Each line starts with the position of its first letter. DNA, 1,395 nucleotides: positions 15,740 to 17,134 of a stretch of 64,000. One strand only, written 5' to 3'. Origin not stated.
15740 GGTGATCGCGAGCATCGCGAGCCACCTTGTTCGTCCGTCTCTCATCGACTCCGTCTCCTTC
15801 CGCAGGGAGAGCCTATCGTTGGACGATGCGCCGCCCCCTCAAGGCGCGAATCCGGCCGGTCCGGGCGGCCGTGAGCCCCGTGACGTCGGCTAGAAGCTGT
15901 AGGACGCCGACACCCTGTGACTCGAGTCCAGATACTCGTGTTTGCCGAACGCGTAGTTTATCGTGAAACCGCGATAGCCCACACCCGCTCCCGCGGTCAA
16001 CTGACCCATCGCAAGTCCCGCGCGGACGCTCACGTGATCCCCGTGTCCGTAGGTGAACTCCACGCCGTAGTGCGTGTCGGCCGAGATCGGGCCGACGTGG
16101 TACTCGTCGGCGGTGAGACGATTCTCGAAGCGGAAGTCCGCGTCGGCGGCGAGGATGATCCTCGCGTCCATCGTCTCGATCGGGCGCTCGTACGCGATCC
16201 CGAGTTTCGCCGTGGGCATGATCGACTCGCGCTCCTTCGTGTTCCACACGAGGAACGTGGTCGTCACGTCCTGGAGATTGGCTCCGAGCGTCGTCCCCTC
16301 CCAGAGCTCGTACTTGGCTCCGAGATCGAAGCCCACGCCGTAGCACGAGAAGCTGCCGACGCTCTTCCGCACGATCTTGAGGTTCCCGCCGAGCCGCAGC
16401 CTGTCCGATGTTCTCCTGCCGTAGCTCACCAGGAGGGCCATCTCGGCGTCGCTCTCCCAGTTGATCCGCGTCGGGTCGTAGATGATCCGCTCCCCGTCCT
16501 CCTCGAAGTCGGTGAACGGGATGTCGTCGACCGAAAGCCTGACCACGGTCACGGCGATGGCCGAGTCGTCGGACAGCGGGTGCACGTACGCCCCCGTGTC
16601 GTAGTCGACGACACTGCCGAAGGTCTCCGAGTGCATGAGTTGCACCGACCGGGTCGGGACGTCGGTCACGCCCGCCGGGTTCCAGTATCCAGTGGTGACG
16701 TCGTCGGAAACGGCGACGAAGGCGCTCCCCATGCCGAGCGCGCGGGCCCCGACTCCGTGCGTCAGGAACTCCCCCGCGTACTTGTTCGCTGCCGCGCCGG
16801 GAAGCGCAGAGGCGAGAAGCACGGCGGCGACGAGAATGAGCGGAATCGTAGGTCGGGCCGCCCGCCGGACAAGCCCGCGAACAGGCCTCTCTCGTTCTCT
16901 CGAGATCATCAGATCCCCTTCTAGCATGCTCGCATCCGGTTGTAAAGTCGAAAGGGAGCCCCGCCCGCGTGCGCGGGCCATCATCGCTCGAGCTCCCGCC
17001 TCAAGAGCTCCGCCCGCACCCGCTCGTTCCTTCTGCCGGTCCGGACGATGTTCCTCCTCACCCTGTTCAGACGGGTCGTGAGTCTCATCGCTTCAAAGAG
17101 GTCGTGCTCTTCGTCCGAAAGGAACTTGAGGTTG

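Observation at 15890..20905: T9SS-type cargo and shuttle operon: a C25 peptidase with a T9SS C-terminal sorting domain, a small protein, and a PorV/FadL-like barrel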

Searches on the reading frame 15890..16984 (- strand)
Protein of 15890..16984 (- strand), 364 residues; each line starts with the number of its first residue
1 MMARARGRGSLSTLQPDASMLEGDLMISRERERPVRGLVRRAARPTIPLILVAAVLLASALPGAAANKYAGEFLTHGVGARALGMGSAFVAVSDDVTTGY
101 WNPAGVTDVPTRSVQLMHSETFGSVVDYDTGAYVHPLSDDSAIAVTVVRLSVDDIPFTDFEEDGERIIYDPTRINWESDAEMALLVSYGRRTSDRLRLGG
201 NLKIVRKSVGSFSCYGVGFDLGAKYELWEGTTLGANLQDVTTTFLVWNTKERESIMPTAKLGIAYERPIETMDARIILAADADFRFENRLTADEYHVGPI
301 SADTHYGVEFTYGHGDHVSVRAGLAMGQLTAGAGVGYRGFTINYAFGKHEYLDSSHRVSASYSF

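Call 3: search_protein_families(library=pfam, proteins=[window:15890-16984:-], max_evalue=0.01)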
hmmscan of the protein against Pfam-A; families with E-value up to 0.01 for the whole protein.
window:15890-16984:- (364 aa): 3 families
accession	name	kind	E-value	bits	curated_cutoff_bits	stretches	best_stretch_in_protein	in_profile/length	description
PF18990.6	DUF5723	-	2.6e-05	24.5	26.8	1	213-240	210-237/376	Family of unknown function (DUF5723)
PF19572.5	PorV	-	0.0012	18.9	27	1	72-199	14-136/243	Type IX secretion system protein PorV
PF03687.19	UPF0164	-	0.0094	15.2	21.4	0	68-135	38-104/325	Uncharacterised protein family (UPF0164)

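Call 4: search_protein_families(library=ncbifam, proteins=[window:15890-16984:-], max_evalue=0.01)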
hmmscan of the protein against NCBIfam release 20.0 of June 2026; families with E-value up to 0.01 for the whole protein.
window:15890-16984:- (364 aa): 4 families
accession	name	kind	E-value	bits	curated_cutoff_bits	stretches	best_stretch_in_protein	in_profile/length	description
NF052325.1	PorVQ2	equivalog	8.4e-57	192.7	325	1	53-292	9-251/354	putative type IX sorting system protein PorV2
NF033709.1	PorV_fam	subfamily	1.5e-33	116.7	90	1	71-364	4-326/326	PorV/PorQ family protein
NF033711.1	T9SS_PorQ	equivalog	2.2e-16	59.8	220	1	55-264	10-210/335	type IX secretion system protein PorQ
NF033710.1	T9SS_OM_PorV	equivalog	5.2e-07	29.2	250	1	70-272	25-236/367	type IX secretion system outer membrane channel protein PorV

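Call 8: search_solved_structures(query=window:15890-16984:-, max_evalue=1, show_alignments=2)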
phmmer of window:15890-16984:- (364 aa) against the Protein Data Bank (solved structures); distinct sequences matched with E-value up to 1: 1.
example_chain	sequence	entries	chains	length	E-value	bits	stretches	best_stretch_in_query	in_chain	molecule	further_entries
6h3i_F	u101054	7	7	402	0.23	13.8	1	72-109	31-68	PorV | Type IX secretion system protein PorV domain-containing protein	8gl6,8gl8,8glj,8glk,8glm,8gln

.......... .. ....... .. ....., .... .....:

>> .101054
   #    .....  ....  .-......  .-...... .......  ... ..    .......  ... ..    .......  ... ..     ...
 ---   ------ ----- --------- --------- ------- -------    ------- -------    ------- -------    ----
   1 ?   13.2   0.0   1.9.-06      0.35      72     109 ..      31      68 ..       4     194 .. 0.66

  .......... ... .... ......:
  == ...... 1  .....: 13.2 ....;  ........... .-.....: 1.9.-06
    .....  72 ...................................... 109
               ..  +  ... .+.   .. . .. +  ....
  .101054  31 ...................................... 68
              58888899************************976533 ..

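Call 25: find_homologous_proteins(query=window:15890-16984:-, max_evalue=0.001)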
Query window:15890-16984:- (364 aa): 1589 proteins with E <= 0.001 among 8000 candidates; the best 120 are listed.
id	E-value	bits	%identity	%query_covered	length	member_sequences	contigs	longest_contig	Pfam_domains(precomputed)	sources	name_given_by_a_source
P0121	8.2e-240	813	100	100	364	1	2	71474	-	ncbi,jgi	-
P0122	4.1e-161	554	73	95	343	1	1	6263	-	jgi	jgi:hypothetical protein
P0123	3.4e-155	535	75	87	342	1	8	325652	-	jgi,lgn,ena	-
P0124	1.1e-152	526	74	87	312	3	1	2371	-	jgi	-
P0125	5.8e-152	524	74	82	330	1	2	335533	-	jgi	jgi:hypothetical protein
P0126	1.1e-151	523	68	95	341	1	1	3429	-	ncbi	-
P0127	2.3e-151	522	69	95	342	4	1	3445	-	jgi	jgi:hypothetical protein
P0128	3.4e-151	521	75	82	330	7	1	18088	-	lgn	-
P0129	9.5e-151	520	76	82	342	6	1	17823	-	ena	-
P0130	2.7e-150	518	72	82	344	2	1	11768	-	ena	-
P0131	5.0e-150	518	75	83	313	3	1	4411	-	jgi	jgi:hypothetical protein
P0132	7.0e-150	517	74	82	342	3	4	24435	PF19572.6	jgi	jgi:hypothetical protein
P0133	1.0e-149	517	74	82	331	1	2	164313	-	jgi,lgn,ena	-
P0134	3.5e-149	515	69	95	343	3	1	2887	PF18990.7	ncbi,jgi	-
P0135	4.1e-149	515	74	85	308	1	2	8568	-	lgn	-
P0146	7.7e-148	510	71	86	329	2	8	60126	-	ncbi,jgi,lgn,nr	ncbi:MAG: PorV/PorQ family protein [Candidatus Eisenbacteria bacterium]|nr:PorV/PorQ family protein 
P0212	1.7e-79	286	46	87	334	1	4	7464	PF03687.21,PF03349.23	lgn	-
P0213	1.5e-76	276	47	85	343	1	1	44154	PF03687.21,PF18990.7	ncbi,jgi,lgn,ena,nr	ncbi:MAG: hypothetical protein B6244_10325 [Candidatus Cloacimonetes bacterium 4572_55]|nr:MAG: hypo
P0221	1.5e-72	263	43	88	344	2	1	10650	-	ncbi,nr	ncbi:MAG: PorV/PorQ family protein [Candidatus Eisenbacteria bacterium]|nr:PorV/PorQ family protein 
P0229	7.3e-71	257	41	87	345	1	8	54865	PF03687.21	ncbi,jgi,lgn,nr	ncbi:PorV/PorQ family protein [candidate division KSB1 bacterium]|nr:PorV/PorQ family protein [candi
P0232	1.1e-70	257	44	80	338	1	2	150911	-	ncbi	-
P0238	6.8e-70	254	45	82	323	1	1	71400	-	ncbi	ncbi:MAG: PorV/PorQ family protein [Candidatus Eisenbacteria bacterium]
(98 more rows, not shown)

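Call 26: find_encoding_contigs(protein=P0229, flank=9000, max_places=1)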
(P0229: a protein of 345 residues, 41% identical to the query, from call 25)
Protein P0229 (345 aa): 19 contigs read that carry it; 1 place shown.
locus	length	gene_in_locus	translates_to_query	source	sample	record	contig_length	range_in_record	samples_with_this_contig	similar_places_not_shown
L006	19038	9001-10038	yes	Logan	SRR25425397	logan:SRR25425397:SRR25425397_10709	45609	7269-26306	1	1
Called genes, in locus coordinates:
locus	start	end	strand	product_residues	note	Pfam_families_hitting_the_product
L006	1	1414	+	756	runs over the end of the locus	PF00072:Response_reg, PF00989:PAS, PF08448:PAS_4, PF01590:GAF, PF13185:GAF_2 (weak), PF13492:GAF_3 (weak), PF00512:HisKA, PF02518:HATPase_c, +1 more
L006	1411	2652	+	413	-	PF13742:tRNA_anti_2, PF01336:tRNA_anti-codon, PF02601:Exonuc_VII_L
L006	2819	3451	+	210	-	PF05685:Uma2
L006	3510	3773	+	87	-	PF02609:Exonuc_VII_S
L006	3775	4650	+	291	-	PF01513:NAD_kinase, PF20143:NAD_kinase_C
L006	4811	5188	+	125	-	PF10049:DUF2283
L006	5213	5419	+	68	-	-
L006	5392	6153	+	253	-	PF10899:AbiGi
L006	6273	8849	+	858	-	PF01624:MutS_I, PF05188:MutS_II, PF05192:MutS_III, PF05190:MutS_IV, PF00488:MutS_V, PF27441:MutS_C (faint)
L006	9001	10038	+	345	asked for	PF03687:UPF0164 (faint)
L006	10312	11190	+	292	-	PF03755:YicC-like_N, PF08340:YicC-like_C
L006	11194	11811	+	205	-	PF00625:Guanylate_kin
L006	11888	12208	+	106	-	PF01192:RNA_pol_Rpb6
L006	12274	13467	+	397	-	PF02441:Flavoprotein, PF04127:DFP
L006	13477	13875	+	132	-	PF11528:DUF3224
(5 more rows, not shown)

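Call 27: find_encoding_contigs(protein=P0213, flank=9000, max_places=1)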
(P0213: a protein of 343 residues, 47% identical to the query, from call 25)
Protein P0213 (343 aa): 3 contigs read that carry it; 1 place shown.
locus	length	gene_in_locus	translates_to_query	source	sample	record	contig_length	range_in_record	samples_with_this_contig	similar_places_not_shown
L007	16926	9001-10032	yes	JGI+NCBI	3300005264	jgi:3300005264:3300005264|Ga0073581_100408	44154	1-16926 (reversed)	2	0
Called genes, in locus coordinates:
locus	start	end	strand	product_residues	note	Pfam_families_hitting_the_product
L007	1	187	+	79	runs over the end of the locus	-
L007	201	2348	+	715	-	PF05226:CHASE2, PF00211:Guanylate_cyc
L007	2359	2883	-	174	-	PF13801:Metal_resist (weak)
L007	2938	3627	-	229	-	PF13490:zf-HC2 (weak)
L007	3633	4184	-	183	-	PF07638:Sigma70_ECF (faint), PF04542:Sigma70_r2, PF08281:Sigma70_r4_2, PF04545:Sigma70_r4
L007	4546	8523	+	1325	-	PF13529:Peptidase_C39_2 (faint), PF14339:DUF4394 (faint), PF13860:FlgD_ig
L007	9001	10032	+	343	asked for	PF03687:UPF0164 (faint), PF18990:DUF5723 (faint)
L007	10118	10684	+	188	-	-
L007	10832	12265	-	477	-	PF13860:FlgD_ig, PF18962:Por_Secre_tail (weak)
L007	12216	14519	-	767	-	PF00246:Peptidase_M14, PF20773:InhA-like_MAM (weak)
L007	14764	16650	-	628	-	PF13522:GATase_6, PF13537:GATase_7, PF00733:Asn_synthase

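Call 28: find_encoding_contigs(protein=P0232, flank=9000, max_places=1)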
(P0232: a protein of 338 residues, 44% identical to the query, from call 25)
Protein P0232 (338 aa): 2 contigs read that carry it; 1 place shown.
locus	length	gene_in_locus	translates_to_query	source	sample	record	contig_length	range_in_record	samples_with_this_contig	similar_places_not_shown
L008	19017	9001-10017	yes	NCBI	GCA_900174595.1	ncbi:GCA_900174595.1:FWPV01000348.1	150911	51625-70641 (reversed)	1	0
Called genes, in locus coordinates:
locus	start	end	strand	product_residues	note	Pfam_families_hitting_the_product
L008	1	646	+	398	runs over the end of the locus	PF13439:Glyco_transf_4, PF00534:Glycos_transf_1, PF13692:Glyco_trans_1_4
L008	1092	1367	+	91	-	PF00216:Bac_DNA_binding, PF18291:HU-HIG (weak)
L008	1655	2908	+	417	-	PF13742:tRNA_anti_2, PF01336:tRNA_anti-codon, PF02601:Exonuc_VII_L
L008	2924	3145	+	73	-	PF02609:Exonuc_VII_S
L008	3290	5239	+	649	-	PF13292:DXP_synthase_N, PF02779:Transket_pyr, PF02780:Transketolase_C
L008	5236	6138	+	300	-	PF01513:NAD_kinase, PF20143:NAD_kinase_C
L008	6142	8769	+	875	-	PF01624:MutS_I, PF05188:MutS_II, PF05192:MutS_III, PF05190:MutS_IV, PF00488:MutS_V, PF27441:MutS_C (weak)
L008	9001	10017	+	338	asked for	-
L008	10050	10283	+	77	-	-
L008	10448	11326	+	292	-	PF03755:YicC-like_N, PF08340:YicC-like_C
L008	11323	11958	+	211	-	PF00625:Guanylate_kin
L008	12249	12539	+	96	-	PF01192:RNA_pol_Rpb6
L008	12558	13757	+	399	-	PF02441:Flavoprotein, PF04127:DFP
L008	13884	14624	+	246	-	PF03167:UDG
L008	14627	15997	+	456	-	PF00772:DnaB, PF13481:AAA_25, PF03796:DnaB_C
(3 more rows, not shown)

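Call 41: search_solved_structures(query=A1, max_evalue=1, show_alignments=0)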
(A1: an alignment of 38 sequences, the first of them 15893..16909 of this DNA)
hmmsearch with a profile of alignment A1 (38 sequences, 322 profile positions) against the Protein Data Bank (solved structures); distinct sequences matched with E-value up to 1: 2.
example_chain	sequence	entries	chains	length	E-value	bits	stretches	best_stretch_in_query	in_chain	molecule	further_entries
6h3i_F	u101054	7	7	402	1.5e-09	40.7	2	10-187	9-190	PorV | Type IX secretion system protein PorV domain-containing protein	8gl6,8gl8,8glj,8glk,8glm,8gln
2opx_A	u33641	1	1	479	0.59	12.4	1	47-106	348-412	Aldehyde dehydrogenase A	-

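Call 50: predict_structure(alignment_id=A1)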
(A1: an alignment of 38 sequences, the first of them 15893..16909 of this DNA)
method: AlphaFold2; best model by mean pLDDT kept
length: 339 residues; sequences in the alignment: 38
mean_pLDDT: 84.0   pTM: 0.77
mean pLDDT of the five models: 84.0, 84.0, 78.9, 76.2, 75.5
residues with pLDDT >= 90: 180; 70-90: 97; 50-70: 40; < 50: 22
segments of 3 or more residues with pLDDT < 50: 11-17, 36-46
pLDDT, mean of each block of 10 residues (from residue 1): 52 48 78 54 48 88 95 96 97 82 93 98 85 61 68 86 98 96 86 95 98 82 80 94 96 96 72 88 94 96 94 96 75 94
secondary structure, 60 per line:
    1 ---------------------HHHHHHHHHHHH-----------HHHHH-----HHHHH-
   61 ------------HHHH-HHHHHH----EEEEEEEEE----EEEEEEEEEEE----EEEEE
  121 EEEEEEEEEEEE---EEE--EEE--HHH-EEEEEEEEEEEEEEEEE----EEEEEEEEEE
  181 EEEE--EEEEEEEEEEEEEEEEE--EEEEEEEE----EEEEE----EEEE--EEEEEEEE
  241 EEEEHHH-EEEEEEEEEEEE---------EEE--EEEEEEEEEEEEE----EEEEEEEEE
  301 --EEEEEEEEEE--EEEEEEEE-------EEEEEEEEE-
elements in order: H22-33 H45-49 H55-59 H73-76 H78-83 E88-96 E101-111 E116-132 E136-138 E141-143 E150-166 E171-184 E187-203 E206-213 E218-222 E227-230 E233-244 E249-260 E270-272 E275-287 E292-300 E303-312 E315-322 E330-338

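Call 52: search_protein_families(library=ncbifam, proteins=[P0238, P0221, P0229, P0232, P0213, P0125, P0146], max_evalue=0.00001)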
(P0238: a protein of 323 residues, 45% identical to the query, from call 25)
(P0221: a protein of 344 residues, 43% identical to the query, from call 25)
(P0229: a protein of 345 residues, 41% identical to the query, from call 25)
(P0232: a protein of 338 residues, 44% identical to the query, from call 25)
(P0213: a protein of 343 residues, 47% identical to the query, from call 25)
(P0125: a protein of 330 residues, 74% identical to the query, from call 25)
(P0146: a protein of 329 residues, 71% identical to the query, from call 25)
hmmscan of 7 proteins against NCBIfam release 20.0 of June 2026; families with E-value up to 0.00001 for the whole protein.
P0238 (323 aa): 4 families
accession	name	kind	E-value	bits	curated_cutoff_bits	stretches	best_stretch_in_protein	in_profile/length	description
NF052325.1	PorVQ2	equivalog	1.2e-51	175.7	325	1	11-209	12-212/354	putative type IX sorting system protein PorV2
NF033709.1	PorV_fam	subfamily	1.3e-38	133.4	90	1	26-318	4-321/326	PorV/PorQ family protein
NF033711.1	T9SS_PorQ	equivalog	1.8e-14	53.5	220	1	7-220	8-212/335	type IX secretion system protein PorQ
NF033710.1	T9SS_OM_PorV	equivalog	2.2e-10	40.3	250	1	25-164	25-159/367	type IX secretion system outer membrane channel protein PorV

P0221 (344 aa): 4 families
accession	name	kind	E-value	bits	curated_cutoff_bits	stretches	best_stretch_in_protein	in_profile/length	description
NF052325.1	PorVQ2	equivalog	4.5e-48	164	325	2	17-123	17-121/354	putative type IX sorting system protein PorV2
NF033709.1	PorV_fam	subfamily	1.9e-31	109.8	90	1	27-341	4-323/326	PorV/PorQ family protein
NF033711.1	T9SS_PorQ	equivalog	1.7e-15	56.9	220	2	161-243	126-208/335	type IX secretion system protein PorQ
NF033710.1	T9SS_OM_PorV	equivalog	9.9e-09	34.8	250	0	27-69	26-68/367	type IX secretion system outer membrane channel protein PorV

P0229 (345 aa): 4 families
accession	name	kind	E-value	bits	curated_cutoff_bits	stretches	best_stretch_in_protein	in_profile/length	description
NF052325.1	PorVQ2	equivalog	3.6e-68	230.1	325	1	14-321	7-334/354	putative type IX sorting system protein PorV2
NF033709.1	PorV_fam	subfamily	5.5e-34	118.2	90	1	35-335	5-324/326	PorV/PorQ family protein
NF033711.1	T9SS_PorQ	equivalog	4.2e-19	68.8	220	1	151-241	122-212/335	type IX secretion system protein PorQ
NF033710.1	T9SS_OM_PorV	equivalog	3e-09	36.6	250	0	13-71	5-63/367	type IX secretion system outer membrane channel protein PorV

P0232 (338 aa): 3 families
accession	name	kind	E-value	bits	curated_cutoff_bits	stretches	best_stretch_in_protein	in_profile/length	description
NF052325.1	PorVQ2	equivalog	8.9e-55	186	325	1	20-222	20-211/354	putative type IX sorting system protein PorV2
NF033709.1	PorV_fam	subfamily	4.4e-30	105.4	90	1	28-328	5-324/326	PorV/PorQ family protein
NF033711.1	T9SS_PorQ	equivalog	1.5e-17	63.7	220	1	147-328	125-333/335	type IX secretion system protein PorQ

P0213 (343 aa): 4 families
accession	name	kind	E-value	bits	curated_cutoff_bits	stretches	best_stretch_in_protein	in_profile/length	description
NF052325.1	PorVQ2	equivalog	1.1e-52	179.1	325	1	10-304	4-297/354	putative type IX sorting system protein PorV2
NF033709.1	PorV_fam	subfamily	1e-35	123.9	90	1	33-341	4-324/326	PorV/PorQ family protein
NF033711.1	T9SS_PorQ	equivalog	1.3e-20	73.7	220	2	159-243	126-209/335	type IX secretion system protein PorQ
NF033710.1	T9SS_OM_PorV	equivalog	1.6e-07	30.9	250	0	25-209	18-187/367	type IX secretion system outer membrane channel protein PorV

P0125 (330 aa): 4 families
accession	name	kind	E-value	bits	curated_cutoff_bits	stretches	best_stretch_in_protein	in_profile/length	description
NF052325.1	PorVQ2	equivalog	2.1e-56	191.4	325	1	25-225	13-214/354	putative type IX sorting system protein PorV2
NF033709.1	PorV_fam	subfamily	1.9e-33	116.4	90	1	39-330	4-326/326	PorV/PorQ family protein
NF033711.1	T9SS_PorQ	equivalog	4e-17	62.2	220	1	23-232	10-210/335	type IX secretion system protein PorQ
NF033710.1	T9SS_OM_PorV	equivalog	1.3e-06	27.9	250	0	38-177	25-159/367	type IX secretion system outer membrane channel protein PorV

P0146 (329 aa): 4 families
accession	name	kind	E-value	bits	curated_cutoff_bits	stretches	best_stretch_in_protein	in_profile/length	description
NF052325.1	PorVQ2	equivalog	1.3e-57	195.3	325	1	28-221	17-211/354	putative type IX sorting system protein PorV2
NF033709.1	PorV_fam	subfamily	4.6e-33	115.2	90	1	38-329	4-326/326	PorV/PorQ family protein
NF033711.1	T9SS_PorQ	equivalog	1.8e-17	63.4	220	1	22-231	10-210/335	type IX secretion system protein PorQ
NF033710.1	T9SS_OM_PorV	equivalog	6.3e-07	28.9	250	1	39-239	27-236/367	type IX secretion system outer membrane channel protein PorV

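Call 53: find_encoding_contigs(protein=P0238, flank=9000, max_places=1)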
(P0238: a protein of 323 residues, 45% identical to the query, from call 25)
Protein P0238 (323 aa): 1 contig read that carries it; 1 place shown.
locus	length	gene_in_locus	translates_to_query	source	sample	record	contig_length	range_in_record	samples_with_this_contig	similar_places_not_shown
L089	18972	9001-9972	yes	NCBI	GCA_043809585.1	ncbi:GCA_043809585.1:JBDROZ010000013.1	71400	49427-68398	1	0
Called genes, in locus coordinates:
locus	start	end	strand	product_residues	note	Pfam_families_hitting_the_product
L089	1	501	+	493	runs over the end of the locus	PF13727:CoA_binding_3, PF02397:Bac_transf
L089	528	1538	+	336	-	PF01408:GFO_IDH_MocA, PF03447:NAD_binding_3 (faint), PF02894:GFO_IDH_MocA_C (faint), PF22725:GFO_IDH_MocA_C3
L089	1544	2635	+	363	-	-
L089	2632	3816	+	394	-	PF13439:Glyco_transf_4, PF13579:Glyco_trans_4_4, PF13692:Glyco_trans_1_4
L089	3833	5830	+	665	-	PF01663:Phosphodiest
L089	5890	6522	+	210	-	PF05036:SPOR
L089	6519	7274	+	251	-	PF00535:Glycos_transf_2, PF13641:Glyco_tranf_2_3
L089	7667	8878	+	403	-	PF13562:NTP_transf_4 (weak), PF00132:Hexapep (faint)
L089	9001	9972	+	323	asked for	-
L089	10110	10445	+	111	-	PF06305:LapA_dom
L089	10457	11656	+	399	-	PF12895:ANAPC3 (faint), PF13428:TPR_14 (faint), PF23914:TPR_CcmH_CycH (faint), PF00515:TPR_1 (faint), PF07719:TPR_2 (faint), PF13174:TPR_6 (faint), PF13176:TPR_7 (faint), PF18073:Zn_ribbon_LapB, +7 more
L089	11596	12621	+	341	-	PF13174:TPR_6 (faint), PF13428:TPR_14 (faint), PF13432:TPR_16 (faint), PF05036:SPOR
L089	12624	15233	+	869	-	PF01624:MutS_I, PF05188:MutS_II, PF05192:MutS_III, PF05190:MutS_IV, PF00488:MutS_V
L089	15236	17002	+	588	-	PF02518:HATPase_c, PF13589:HATPase_c_3 (weak), PF01119:DNA_mis_repair, PF08676:MutL_C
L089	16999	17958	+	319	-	PF01745:IPT (weak), PF01715:IPPT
